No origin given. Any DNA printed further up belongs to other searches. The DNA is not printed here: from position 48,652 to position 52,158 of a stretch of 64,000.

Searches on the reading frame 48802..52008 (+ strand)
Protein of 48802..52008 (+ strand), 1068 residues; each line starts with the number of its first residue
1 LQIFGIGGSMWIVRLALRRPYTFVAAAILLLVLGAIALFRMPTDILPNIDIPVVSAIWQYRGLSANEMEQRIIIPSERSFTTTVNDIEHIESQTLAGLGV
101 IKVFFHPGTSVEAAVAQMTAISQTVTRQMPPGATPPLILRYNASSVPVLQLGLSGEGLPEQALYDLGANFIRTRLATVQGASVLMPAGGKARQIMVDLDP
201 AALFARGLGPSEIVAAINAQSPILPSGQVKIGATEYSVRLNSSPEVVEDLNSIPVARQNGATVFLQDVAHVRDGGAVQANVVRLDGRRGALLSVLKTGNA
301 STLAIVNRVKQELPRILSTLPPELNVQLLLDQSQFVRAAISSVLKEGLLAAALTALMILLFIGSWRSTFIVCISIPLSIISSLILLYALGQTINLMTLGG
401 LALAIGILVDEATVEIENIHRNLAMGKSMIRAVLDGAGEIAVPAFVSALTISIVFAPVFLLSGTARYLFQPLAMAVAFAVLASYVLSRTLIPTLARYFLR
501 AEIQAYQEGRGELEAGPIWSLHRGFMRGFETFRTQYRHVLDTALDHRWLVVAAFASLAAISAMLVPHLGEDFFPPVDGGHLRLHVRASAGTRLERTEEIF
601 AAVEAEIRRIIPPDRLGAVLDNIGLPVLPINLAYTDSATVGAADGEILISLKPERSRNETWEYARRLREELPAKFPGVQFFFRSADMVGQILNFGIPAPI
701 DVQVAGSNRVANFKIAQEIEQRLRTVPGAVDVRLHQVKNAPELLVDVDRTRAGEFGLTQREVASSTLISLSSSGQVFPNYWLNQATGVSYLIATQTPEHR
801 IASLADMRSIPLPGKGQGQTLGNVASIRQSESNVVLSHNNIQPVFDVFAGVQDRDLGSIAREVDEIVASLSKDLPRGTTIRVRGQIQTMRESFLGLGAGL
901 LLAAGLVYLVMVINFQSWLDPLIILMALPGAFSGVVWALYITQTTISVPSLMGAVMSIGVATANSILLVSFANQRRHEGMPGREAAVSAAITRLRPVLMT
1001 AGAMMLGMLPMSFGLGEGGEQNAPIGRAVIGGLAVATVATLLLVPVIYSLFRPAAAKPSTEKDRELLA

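Call 76: search_protein_families(library=pfam, proteins=[window:48802-52008:+], max_evalue=0.00001)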
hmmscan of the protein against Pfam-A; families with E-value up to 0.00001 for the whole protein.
window:48802-52008:+ (1068 aa): 2 families
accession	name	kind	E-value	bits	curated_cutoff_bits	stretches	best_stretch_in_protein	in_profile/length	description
PF00873.25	ACR_tran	-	2.7e-205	684.6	28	1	12-1052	1-1021/1021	AcrB/AcrD/AcrF family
PF03176.21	MMPL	-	9.1e-09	35.1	20.5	1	861-1054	108-305/333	MMPL family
